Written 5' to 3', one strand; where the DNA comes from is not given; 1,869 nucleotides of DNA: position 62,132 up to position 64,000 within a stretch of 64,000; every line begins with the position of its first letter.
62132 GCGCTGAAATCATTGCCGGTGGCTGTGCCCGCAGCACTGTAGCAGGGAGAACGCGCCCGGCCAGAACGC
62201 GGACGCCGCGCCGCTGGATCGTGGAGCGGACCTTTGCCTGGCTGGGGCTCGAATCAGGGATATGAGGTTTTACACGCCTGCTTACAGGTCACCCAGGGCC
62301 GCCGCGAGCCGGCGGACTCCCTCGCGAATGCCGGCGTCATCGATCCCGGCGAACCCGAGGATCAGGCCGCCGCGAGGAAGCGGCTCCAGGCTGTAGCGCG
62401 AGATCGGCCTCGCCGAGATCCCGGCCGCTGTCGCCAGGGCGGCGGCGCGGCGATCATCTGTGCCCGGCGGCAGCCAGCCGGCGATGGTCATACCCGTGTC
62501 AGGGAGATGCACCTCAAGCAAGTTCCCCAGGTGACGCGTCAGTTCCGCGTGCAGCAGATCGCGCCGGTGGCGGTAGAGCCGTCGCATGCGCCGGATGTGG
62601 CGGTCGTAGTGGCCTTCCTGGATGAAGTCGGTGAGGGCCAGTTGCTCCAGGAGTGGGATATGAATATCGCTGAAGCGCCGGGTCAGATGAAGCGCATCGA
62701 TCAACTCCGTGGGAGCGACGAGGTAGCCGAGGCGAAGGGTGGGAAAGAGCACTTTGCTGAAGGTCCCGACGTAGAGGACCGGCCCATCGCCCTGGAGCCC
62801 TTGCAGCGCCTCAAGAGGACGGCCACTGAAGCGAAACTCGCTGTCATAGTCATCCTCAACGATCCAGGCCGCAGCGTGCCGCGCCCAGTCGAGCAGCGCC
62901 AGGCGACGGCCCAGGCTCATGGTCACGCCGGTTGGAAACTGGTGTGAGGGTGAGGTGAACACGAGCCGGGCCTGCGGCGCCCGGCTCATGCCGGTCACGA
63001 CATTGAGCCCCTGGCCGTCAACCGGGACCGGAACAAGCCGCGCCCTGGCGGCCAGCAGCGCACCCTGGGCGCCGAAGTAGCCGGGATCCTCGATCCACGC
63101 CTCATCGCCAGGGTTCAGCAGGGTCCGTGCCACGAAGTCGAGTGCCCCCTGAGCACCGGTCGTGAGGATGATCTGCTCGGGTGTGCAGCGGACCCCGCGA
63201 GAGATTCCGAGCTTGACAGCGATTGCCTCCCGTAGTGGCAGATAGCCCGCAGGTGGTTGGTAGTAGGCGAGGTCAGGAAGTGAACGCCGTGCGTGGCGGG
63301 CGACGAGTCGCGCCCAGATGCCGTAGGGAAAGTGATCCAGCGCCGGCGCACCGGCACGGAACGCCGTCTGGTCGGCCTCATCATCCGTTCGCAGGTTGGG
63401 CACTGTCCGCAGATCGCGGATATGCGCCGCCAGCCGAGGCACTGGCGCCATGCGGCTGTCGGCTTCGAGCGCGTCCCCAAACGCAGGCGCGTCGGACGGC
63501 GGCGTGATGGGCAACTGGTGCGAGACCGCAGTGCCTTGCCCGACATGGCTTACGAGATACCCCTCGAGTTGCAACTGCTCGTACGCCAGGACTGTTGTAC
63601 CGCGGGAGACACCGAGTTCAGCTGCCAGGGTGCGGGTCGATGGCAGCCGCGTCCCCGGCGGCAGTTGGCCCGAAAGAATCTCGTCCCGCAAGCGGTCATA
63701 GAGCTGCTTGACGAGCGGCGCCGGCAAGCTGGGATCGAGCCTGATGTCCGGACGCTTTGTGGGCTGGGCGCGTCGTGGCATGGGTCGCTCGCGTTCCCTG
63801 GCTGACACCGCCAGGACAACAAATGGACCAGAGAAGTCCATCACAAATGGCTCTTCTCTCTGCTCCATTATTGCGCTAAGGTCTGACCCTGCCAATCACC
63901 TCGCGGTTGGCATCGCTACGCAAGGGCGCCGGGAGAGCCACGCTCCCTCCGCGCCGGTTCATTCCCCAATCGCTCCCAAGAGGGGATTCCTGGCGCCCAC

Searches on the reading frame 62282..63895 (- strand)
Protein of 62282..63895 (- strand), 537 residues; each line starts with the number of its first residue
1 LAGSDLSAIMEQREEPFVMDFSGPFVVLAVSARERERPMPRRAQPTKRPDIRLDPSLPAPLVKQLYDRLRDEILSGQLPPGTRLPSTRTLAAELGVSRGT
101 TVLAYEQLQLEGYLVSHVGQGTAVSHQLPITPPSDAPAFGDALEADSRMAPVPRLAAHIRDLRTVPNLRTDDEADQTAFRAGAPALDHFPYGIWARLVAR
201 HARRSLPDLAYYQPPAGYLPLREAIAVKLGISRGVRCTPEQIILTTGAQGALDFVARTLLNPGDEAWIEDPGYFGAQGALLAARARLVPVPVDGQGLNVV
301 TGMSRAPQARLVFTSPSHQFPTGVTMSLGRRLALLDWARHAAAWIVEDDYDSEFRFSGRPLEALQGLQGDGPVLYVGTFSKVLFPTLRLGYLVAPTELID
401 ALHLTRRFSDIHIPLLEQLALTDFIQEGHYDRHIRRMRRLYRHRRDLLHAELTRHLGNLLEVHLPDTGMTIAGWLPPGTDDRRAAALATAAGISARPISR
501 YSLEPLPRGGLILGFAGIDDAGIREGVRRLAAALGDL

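Call 53: search_protein_families(library=pfam, proteins=[window:62282-63895:-], max_evalue=0.00001)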
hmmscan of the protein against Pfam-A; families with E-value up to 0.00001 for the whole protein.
window:62282-63895:- (537 aa): 2 families
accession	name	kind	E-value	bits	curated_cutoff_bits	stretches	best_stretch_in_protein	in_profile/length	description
PF00155.27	Aminotran_1_2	-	2.1e-25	90.2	19.7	1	204-530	30-361/361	Aminotransferase class I and II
PF00392.27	GntR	-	2.5e-16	59.5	27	1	62-124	2-64/64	Bacterial regulatory proteins, gntR family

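Call 59: find_homologous_proteins(query=window:62282-63781:-, max_evalue=1e-30)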
Query window:62282-63781:- (499 aa): 7993 proteins with E <= 1e-30 among 8000 candidates; the best 120 are listed.
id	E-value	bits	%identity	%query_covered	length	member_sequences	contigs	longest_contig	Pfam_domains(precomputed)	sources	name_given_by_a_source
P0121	0.0e+0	1101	99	100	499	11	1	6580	PF00155.28,PF00392.28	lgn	-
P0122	1.5e-284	962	89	100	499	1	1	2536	PF00155.28,PF00392.28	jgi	jgi:GntR family transcriptional regulator/MocR family aminotransferase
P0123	2.0e-283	959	87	100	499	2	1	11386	PF00155.28,PF00392.28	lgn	-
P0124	6.8e-283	957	86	100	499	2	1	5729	PF00155.28,PF00392.28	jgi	jgi:GntR family transcriptional regulator/MocR family aminotransferase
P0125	1.1e-282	956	88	100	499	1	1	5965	PF00155.28,PF00392.28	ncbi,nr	ncbi:MAG: PLP-dependent aminotransferase family protein [Thermomicrobiales bacterium]|nr:PLP-depende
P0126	3.2e-280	948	89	97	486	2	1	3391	PF00155.28,PF00392.28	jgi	jgi:GntR family transcriptional regulator/MocR family aminotransferase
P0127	2.8e-279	945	85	100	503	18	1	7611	PF00155.28,PF00392.28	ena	-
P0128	3.9e-275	931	86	100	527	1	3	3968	PF00155.28,PF00392.28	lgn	-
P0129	6.5e-262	888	82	100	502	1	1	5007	PF00155.28,PF00392.28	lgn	-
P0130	3.3e-218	744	68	99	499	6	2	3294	PF00155.28,PF00392.28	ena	-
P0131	5.9e-216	736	69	100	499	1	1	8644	PF00155.28,PF00392.28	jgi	jgi:GntR family transcriptional regulator / MocR family aminotransferase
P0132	3.0e-211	721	67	100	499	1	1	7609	PF00155.28,PF00392.28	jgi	jgi:GntR family transcriptional regulator/MocR family aminotransferase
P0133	6.8e-209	713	68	99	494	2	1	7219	PF00155.28,PF00392.28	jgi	jgi:GntR family transcriptional regulator/MocR family aminotransferase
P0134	4.9e-207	707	66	100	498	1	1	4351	PF00155.28,PF00392.28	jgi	jgi:GntR family transcriptional regulator/MocR family aminotransferase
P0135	4.0e-206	704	67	100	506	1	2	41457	PF00155.28,PF00392.28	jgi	jgi:GntR family transcriptional regulator/MocR family aminotransferase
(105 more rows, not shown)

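Call 60: find_encoding_contigs(protein=window:62282-63781:-, flank=10000, max_places=2)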
Protein window:62282-63781:- (499 aa): 19 contigs read that carry it; 2 places shown.
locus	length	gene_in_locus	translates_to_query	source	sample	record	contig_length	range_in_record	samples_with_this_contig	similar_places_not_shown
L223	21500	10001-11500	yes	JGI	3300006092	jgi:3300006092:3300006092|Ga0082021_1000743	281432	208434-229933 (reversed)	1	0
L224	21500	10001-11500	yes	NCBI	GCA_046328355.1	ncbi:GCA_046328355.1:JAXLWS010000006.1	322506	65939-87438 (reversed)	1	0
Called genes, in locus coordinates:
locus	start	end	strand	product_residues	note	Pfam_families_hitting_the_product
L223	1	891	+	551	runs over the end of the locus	PF01011:PQQ, PF13360:PQQ_2, PF13570:Beta-prop_ACSF4 (faint), PF13360:PQQ_2, PF01011:PQQ, PF13360:PQQ_2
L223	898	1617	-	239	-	-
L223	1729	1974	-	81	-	-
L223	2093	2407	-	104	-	-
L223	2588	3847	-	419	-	PF05977:MFS_3, PF07690:MFS_1, PF00083:Sugar_tr (faint), PF07690:MFS_1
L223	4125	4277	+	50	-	-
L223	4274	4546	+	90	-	-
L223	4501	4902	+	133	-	PF00072:Response_reg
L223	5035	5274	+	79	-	-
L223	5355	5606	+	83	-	PF20223:DUF6582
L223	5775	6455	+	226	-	PF01738:DLH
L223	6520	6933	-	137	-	PF05656:DUF805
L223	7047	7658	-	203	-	PF03473:MOSC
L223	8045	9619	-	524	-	PF01565:FAD_binding_4, PF08031:BBE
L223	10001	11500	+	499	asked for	PF00392:GntR, PF00155:Aminotran_1_2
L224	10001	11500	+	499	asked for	PF00392:GntR, PF00155:Aminotran_1_2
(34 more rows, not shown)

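Call 68: search_protein_families(library=ncbifam, proteins=[window:62282-63781:-], max_evalue=1e-10)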
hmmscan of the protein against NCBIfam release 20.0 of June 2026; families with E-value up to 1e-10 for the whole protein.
window:62282-63781:- (499 aa): 26 families (the best 25 are shown)
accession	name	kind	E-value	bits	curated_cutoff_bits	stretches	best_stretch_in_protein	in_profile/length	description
NF052281.1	rhizopine_MocR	equivalog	1.8e-148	495.2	650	1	13-495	9-478/479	rhizopine catabolism transcriptional regulator MocR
NF052282.1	PLP_TF_PdxR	equivalog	6.2e-129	430.9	320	1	22-492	1-447/448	MocR-like pyridoxine biosynthesis transcription factor PdxR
NF052285.1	GABA_TF_GabR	exception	5.3e-83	279.3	600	1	138-495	94-455/456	MocR-like transcriptional regulator GabR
NF052290.2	MocR_like_YczR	exception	5e-66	223.3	487.4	1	21-495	18-457/458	MocR-like transcription factor YczR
TIGR04461.1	endura_MppQ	equivalog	2.6e-41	142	540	1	176-464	52-350/392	enduracididine biosynthesis enzyme MppQ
NF052286.1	ecto_TF_EhuR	exception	3.8e-39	134.5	480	1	22-417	11-373/458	MocR-like ectoine utilization transcription factor EhuR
NF012025.0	PRK15481.1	equivalog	1.1e-28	100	573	1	202-496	143-430/432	MocR-like B6 salvage transcription factor PtsJ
NF041364.1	GntC_guanitoxin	equivalog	4.1e-28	98.3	415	1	169-479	28-341/356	guanitoxin biosynthesis PLP-dependent (S)-gamma-hydroxy-L-arginine cyclodehydratase GntC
NF004770.0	PRK06108.1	subfamily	3.2e-24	85.5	422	1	165-496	59-392/396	pyridoxal phosphate-dependent aminotransferase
TIGR01141.1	hisC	equivalog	3.6e-18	65.6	276.55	1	160-416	38-279/349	histidinol-phosphate transaminase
NF005732.0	PRK07550.1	equivalog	1.5e-16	60.4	366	1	169-494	61-386/389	aminotransferase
NF005601.0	PRK07337.1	equivalog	1.9e-16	60.1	496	1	171-419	65-312/394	pyridoxal phosphate-dependent aminotransferase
NF006569.0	PRK09082.1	subfamily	3e-16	59.5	420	1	171-492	60-383/386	methionine aminotransferase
NF006514.0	PRK08960.1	equivalog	3.5e-16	59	554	1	172-424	63-314/388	pyridoxal phosphate-dependent aminotransferase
NF005816.0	PRK07682.1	equivalog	4.9e-16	58.3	620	1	173-428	61-316/390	aminotransferase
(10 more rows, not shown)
